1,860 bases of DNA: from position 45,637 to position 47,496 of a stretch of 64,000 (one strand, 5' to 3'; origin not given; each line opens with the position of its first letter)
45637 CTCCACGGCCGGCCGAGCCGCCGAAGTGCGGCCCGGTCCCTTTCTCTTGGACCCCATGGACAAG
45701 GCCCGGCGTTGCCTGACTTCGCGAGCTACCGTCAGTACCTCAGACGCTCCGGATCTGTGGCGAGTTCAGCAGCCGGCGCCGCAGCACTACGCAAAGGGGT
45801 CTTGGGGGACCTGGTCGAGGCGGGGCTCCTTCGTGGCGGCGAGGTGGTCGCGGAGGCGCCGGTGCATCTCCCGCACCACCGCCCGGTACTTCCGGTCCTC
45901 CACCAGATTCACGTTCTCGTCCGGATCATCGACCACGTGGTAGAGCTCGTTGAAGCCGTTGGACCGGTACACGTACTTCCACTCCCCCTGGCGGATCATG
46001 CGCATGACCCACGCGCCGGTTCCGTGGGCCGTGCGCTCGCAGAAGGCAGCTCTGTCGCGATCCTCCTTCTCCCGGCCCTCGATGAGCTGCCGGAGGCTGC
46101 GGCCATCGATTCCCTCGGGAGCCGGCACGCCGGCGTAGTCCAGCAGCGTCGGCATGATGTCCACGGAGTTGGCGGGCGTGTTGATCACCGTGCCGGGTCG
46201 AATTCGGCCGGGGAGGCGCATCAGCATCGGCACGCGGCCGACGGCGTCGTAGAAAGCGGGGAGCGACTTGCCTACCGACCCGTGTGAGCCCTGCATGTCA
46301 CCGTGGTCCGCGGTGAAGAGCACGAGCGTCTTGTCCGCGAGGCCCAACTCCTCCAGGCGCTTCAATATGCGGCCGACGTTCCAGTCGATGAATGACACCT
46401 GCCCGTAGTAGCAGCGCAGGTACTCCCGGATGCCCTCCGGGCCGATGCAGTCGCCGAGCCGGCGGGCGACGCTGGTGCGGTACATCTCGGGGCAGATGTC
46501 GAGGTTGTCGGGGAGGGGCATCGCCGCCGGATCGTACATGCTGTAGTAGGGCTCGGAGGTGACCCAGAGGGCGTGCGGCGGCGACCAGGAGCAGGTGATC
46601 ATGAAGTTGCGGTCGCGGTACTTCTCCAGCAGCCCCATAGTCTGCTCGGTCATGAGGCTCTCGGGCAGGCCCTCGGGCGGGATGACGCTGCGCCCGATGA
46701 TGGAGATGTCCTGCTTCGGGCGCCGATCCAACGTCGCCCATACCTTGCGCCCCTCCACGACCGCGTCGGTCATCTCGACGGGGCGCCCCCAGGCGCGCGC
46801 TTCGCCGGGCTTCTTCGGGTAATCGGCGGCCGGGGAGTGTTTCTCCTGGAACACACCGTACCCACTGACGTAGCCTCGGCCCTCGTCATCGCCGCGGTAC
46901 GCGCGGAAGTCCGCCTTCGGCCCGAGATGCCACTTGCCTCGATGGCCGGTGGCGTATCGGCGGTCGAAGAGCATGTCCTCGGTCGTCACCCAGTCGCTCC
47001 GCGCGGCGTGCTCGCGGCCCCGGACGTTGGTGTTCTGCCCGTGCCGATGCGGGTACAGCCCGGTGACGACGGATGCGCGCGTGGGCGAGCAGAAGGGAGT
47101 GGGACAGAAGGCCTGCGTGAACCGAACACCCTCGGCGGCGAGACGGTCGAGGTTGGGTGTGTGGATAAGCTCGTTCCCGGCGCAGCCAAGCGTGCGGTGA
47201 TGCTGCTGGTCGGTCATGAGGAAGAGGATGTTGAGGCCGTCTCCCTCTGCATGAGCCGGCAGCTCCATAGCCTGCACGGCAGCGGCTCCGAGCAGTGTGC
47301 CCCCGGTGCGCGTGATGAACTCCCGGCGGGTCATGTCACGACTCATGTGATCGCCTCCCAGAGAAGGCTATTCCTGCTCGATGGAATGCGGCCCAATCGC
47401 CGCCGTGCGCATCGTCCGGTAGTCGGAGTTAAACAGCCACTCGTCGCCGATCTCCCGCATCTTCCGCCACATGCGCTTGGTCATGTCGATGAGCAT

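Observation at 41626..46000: Sulfatase gene followed by a 1212-aa HEAT-repeat gene and then a displaced copy of the sulfatase's own 3' end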

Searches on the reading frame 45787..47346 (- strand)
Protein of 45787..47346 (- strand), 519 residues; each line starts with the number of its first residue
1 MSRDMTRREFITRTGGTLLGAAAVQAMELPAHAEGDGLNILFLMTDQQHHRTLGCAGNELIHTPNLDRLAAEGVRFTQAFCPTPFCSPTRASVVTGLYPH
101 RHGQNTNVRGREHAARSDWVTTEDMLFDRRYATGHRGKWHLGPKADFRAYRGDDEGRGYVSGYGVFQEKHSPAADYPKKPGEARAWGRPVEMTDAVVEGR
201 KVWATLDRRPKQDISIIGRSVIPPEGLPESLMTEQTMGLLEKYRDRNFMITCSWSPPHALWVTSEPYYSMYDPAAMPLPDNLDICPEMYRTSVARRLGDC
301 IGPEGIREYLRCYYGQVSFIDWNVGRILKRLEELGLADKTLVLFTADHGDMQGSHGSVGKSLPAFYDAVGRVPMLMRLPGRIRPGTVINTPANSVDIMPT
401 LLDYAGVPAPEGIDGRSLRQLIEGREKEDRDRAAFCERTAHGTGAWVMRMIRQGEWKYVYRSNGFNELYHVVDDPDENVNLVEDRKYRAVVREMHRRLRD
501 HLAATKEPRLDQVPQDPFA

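Call 7: search_protein_families(library=pfam, proteins=[window:45787-47346:-], max_evalue=0.01)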
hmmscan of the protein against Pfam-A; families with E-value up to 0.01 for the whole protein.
window:45787-47346:- (519 aa): 4 families
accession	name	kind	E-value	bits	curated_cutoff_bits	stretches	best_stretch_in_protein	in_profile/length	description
PF00884.28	Sulfatase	-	4e-43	148.3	25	1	39-407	2-301/301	Sulfatase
PF16347.10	SGSH_C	-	6.4e-21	75.5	29.3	1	365-500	11-150/154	N-sulphoglucosamine sulphohydrolase, C-terminal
PF01663.27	Phosphodiest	-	1.4e-10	41.7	23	1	62-103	19-61/342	Type I phosphodiesterase / nucleotide pyrophosphatase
PF02995.22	DUF229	-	0.0034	16.6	25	1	314-354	307-347/496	Protein of unknown function (DUF229)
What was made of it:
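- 46001..47346 (-): Resident-type body (X) of the chimeric sulfatase gene (whole gene 45787..47346, 519 aa). Pfam Sulfatase + SGSH_C (call 7).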

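Call 8: find_encoding_contigs(protein=window:45787-47346:-, flank=10000, max_places=10)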
Protein window:45787-47346:- (519 aa): no gene with exactly this product is on record in the collection.

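Call 11: find_homologous_proteins(query=window:45787-47346:-, max_evalue=1e-50)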
Query window:45787-47346:- (519 aa): 703 proteins with E <= 1e-50 among 8000 candidates; the best 120 are listed.
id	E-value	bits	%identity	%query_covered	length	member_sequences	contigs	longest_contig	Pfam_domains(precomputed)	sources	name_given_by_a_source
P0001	0.0e+0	1171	95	100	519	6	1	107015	PF01663.28,PF16347.11,PF00884.29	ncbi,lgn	-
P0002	0.0e+0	1026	83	99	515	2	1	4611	PF01663.28,PF16347.11,PF00884.29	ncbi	ncbi:MAG: sulfatase-like hydrolase/transferase [Armatimonadota bacterium]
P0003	7.7e-183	627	58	91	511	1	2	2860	PF01663.28,PF16347.11,PF00884.29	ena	-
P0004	1.4e-181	623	56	99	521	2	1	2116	PF01663.28,PF16347.11,PF00884.29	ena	-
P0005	4.2e-181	621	55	98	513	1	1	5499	PF10518.15,PF01663.28,PF16347.11,PF00884.29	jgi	jgi:arylsulfatase A-like enzyme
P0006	1.9e-179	616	54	100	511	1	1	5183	PF01663.28,PF16347.11,PF00884.29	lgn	-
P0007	2.0e-177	609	54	100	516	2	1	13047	PF01663.28,PF16347.11,PF00884.29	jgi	jgi:arylsulfatase A-like enzyme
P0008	1.3e-176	606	55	100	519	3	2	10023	PF01663.28,PF16347.11,PF00884.29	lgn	-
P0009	1.7e-176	606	53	99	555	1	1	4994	PF01663.28,PF16347.11,PF00884.29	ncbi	ncbi:MAG: sulfatase-like hydrolase/transferase [Candidatus Zipacnadales bacterium]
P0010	6.2e-173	594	53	99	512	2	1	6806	PF01663.28,PF16347.11,PF00884.29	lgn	-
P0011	7.7e-173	594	54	100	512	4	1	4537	PF01663.28,PF16347.11,PF00884.29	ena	-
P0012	2.1e-172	593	52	100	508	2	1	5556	PF01663.28,PF16347.11,PF00884.29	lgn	-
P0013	4.3e-170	585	52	99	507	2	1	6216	PF01663.28,PF16347.11,PF00884.29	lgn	-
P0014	2.8e-169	582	52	100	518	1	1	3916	PF01663.28,PF16347.11,PF00884.29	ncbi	-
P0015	1.3e-167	577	52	99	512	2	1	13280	PF01663.28,PF16347.11,PF00884.29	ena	-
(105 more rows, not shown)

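Call 13: find_encoding_contigs(protein=P0001, flank=10000, max_places=10)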
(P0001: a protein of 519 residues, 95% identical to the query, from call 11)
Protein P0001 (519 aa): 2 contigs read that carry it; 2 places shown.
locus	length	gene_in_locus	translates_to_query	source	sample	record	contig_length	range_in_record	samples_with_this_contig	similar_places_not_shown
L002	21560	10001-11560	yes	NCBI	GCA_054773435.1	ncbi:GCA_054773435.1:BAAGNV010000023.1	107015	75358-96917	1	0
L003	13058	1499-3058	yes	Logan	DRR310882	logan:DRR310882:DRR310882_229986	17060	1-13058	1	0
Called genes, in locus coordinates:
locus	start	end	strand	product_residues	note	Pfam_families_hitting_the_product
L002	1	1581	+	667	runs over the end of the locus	PF20581:DUF6785, PF20580:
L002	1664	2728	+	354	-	PF01120:Alpha_L_fucos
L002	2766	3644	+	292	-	-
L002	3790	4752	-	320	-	PF00135:COesterase (weak), PF20434:BD-FAE, PF07859:Abhydrolase_3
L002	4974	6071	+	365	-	PF01208:URO-D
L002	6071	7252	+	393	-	PF01208:URO-D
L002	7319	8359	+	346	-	PF01408:GFO_IDH_MocA, PF22685:Gal80p_C-like (weak), PF02894:GFO_IDH_MocA_C, PF22725:GFO_IDH_MocA_C3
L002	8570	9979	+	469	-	PF00884:Sulfatase, PF01663:Phosphodiest (weak), PF16347:SGSH_C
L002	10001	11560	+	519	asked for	PF00884:Sulfatase, PF01663:Phosphodiest (weak), PF16347:SGSH_C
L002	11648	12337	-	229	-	PF00753:Lactamase_B, PF13483:Lactamase_B_3, PF12706:Lactamase_B_2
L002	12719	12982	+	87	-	-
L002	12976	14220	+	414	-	PF07690:MFS_1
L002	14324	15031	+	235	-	PF04909:Amidohydro_2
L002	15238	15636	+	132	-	PF13581:HATPase_c_2, PF02518:HATPase_c (weak)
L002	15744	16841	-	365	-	PF00586:AIRS, PF02769:AIRS_C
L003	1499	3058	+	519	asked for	PF00884:Sulfatase, PF01663:Phosphodiest (weak), PF16347:SGSH_C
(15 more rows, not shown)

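Call 14: find_encoding_contigs(protein=P0002, flank=10000, max_places=10)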
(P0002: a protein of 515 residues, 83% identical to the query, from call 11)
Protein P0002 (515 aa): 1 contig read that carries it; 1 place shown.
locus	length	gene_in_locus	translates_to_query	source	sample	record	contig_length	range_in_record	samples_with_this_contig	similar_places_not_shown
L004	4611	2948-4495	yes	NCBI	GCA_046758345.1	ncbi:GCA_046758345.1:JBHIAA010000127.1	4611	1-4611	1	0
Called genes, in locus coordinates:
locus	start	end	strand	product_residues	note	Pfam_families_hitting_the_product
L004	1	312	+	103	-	?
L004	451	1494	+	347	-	PF01408:GFO_IDH_MocA, PF22685:Gal80p_C-like (weak), PF02894:GFO_IDH_MocA_C, PF22725:GFO_IDH_MocA_C3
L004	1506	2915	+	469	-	PF00884:Sulfatase, PF01663:Phosphodiest (faint), PF16347:SGSH_C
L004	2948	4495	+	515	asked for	PF00884:Sulfatase, PF01663:Phosphodiest (faint), PF16347:SGSH_C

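Call 28: find_related_loci(query=window:45787-47346:-, collection=genome_contigs, flank=10000)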
Query window:45787-47346:- (519 aa) in genome_contigs; peptide patterns used: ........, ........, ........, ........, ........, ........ (x = any residue, [..] = any of these).
339 stretches matched a pattern; 301 encode a relative of the query (tblastn E <= 1e-3); the best 80 are kept; 80 distinct loci.
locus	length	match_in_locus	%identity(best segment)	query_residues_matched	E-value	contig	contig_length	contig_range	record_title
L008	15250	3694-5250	84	1-519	0e+0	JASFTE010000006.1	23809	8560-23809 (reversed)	MAG: Armatimonadota bacterium isolate D1103U20metaG_Bin_143 D1103U20metaG_FD_scaffold_399_c1, whole genome shotgun seque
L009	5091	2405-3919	52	1-515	3e-169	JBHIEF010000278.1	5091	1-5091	MAG: Armatimonadota bacterium isolate b3.sp2_bin.12 NODE_7262_length_5091_cov_6.848888, whole genome shotgun sequence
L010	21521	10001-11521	49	5-515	1e-145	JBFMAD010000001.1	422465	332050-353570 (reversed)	MAG: Planctomycetota bacterium isolate MAG129 MAG129_1, whole genome shotgun sequence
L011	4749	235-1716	46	1-517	1e-131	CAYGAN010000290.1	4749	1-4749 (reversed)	MAG TPA_asm: uncultured Planctomycetales bacterium isolate ERP108616_co2_66 genome assembly, contig: NODE_40031_length_4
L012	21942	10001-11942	44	34-510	2e-128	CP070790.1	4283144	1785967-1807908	MAG: Planctomycetota bacterium isolate bin1449 chromosome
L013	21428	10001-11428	46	39-519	9e-127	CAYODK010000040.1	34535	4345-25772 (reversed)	MAG TPA_asm: uncultured Verrucomicrobiota bacterium isolate binchicken_co22_230 genome assembly, contig: NODE_1316_lengt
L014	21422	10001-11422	46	36-515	1e-124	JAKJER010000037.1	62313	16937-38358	MAG: Planctomycetota bacterium isolate UR.bin180 UR_contig_889, whole genome shotgun sequence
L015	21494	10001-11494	43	1-515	7e-119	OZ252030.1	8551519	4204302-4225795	MAG: Bryobacterales bacterium isolate 59e43249-5fc4-4363-b2bc-67a86b10f1a4 genome assembly, chromosome: 1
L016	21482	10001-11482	43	5-515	2e-118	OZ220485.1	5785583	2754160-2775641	MAG: Bryobacterales bacterium isolate 86978798-6d99-423e-8588-835106a9727b genome assembly, chromosome: 1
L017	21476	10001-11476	42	5-513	1e-114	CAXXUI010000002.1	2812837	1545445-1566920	MAG: Bryobacterales bacterium isolate 5942d0b9-d8fa-4bd4-b693-3c76deb92a13 genome assembly, contig: contig_2, whole geno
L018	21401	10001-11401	44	39-513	2e-113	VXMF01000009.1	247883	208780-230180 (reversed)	MAG: Terriglobia bacterium isolate SB0661_bin_30 NODE_46_length_247883_cov_79.759975, whole genome shotgun sequence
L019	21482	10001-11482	41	9-513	5e-113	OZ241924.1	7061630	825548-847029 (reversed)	MAG: Bryobacterales bacterium isolate ec3cd7dd-fe08-42ca-8104-b6e80085a40d genome assembly, chromosome: 1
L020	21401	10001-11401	44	39-513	5e-113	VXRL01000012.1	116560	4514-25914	MAG: Terriglobia bacterium isolate SB0664_bin_31 NODE_158_length_116560_cov_19.627012, whole genome shotgun sequence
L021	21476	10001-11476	42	5-513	1e-112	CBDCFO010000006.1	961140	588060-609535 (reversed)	MAG: Bryobacterales bacterium isolate 36edf40f-bfcd-40a8-9d79-f36e49b9d440 genome assembly, contig: contig_6, whole geno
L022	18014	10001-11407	43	39-515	7e-114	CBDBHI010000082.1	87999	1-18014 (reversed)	MAG: Bryobacterales bacterium isolate 034d239b-e814-4522-8901-ee375e2ad25b genome assembly, contig: contig_82, whole gen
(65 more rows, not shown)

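Call 34: find_homologous_proteins(query=L008:7652-9694:-, max_evalue=1e-30)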
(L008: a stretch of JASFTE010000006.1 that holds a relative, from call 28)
Query L008:7652-9694:- (681 aa): 67 proteins with E <= 1e-30 among 8000 candidates.
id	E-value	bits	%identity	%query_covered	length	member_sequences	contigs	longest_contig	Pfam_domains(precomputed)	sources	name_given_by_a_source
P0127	0.0e+0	1433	100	94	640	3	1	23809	PF20580.4,PF20581.4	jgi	jgi:hypothetical protein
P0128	0.0e+0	1255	84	98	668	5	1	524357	PF20580.4,PF20581.4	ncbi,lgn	-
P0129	0.0e+0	1232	84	95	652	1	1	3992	PF20580.4,PF20581.4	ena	-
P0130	1.0e-269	915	66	94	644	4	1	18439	PF20580.4,PF20581.4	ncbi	-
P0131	3.2e-259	880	64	91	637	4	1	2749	PF20580.4,PF20581.4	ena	-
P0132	3.4e-257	873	63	94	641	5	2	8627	PF20580.4,PF20581.4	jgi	jgi:hypothetical protein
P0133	1.9e-256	871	62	94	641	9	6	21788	PF20580.4,PF20581.4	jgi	jgi:hypothetical protein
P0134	4.3e-254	863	62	94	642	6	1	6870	PF20580.4,PF20581.4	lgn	-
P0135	6.6e-253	859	61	94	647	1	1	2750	PF20580.4,PF20581.4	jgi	-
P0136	1.7e-250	851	61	92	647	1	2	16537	PF20580.4,PF20581.4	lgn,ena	-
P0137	2.6e-248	844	61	94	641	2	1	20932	PF20580.4,PF20581.4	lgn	-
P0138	4.9e-248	843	59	94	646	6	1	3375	PF20580.4,PF20581.4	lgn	-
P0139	5.8e-244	830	60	95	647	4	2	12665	PF20580.4,PF20581.4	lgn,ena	-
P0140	1.3e-242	825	60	94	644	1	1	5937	PF20580.4,PF20581.4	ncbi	ncbi:MAG: DUF6785 family protein [Candidatus Zipacnadales bacterium]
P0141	7.5e-241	819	57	97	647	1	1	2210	PF20580.4,PF20581.4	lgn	-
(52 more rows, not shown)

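Call 36: find_encoding_contigs(protein=P0128, flank=10000, max_places=6)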
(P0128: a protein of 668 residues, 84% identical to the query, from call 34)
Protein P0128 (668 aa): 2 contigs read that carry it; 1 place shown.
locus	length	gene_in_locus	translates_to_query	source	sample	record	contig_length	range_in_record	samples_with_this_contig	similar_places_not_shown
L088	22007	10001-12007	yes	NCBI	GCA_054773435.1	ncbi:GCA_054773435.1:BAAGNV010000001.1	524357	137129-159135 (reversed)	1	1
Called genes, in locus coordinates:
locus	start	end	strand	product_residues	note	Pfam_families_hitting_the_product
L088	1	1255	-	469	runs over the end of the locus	PF03447:NAD_binding_3 (weak), PF21135:DRL_cat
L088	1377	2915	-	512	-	PF03060:NMO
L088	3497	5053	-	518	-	PF00370:FGGY_N, PF02782:FGGY_C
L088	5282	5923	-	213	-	PF01553:Acyltransferase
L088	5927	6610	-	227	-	PF02224:Cytidylate_kin, PF13189:Cytidylate_kin2, PF13207:AAA_17 (weak), PF13238:AAA_18, PF01202:SKI (faint)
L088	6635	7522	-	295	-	PF03446:NAD_binding_2 (weak), PF03807:F420_oxidored (weak), PF02153:PDH_N, PF20463:PDH_C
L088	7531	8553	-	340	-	PF18152:DAHP_snth_FXD, PF00793:DAHP_synth_1, PF03102:NeuB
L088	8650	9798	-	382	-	PF00155:Aminotran_1_2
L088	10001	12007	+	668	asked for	PF20581:DUF6785, PF20580:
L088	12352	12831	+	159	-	-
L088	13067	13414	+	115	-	-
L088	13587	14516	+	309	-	-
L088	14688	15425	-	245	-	PF14804:Jag_N, PF13083:KH_KhpA-B, PF01424:R3H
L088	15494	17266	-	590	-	PF02096:60KD_IMP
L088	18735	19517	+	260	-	PF02518:HATPase_c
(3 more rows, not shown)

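Call 50: search_protein_families(library=ncbifam, proteins=[window:45787-47346:-, L008:7652-9694:-], max_evalue=0.001)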
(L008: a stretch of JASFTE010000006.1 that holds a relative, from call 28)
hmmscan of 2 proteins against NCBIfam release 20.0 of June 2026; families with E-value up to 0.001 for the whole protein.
window:45787-47346:- (519 aa): 7 families
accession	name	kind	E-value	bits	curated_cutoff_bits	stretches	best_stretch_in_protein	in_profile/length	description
NF010322.0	PRK13759.1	equivalog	4.6e-70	236.5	481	1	39-505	8-460/486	arylsulfatase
TIGR03417.1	chol_sulfatase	equivalog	1.3e-60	205.7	433.45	2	243-499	180-437/500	choline-sulfatase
NF045661.1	HdlasePehA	equivalog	6.5e-49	166.9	900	3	304-501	275-484/506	phosphoric/sulfuric ester hydrolase PehA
NF052527.1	Mn_arylsulf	exception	1.3e-37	129.9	850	2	245-507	197-457/479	manganese-dependent arylsulfatase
NF053595.1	LptchSynLtaSGpos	equivalog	1.4e-06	27.1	970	1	313-411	430-532/626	lipoteichoic acid synthase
TIGR01307.1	pgm_bpd_ind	equivalog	0.00065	18.3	330.65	1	317-418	411-503/504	2,3-bisphosphoglycerate-independent phosphoglycerate mutase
NF038282.1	LapC_YejM_PbgA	exception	0.00083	17.8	825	0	312-402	413-497/584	LPS biosynthesis-modulating metalloenzyme YejM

L008:7652-9694:- (681 aa): 0 families
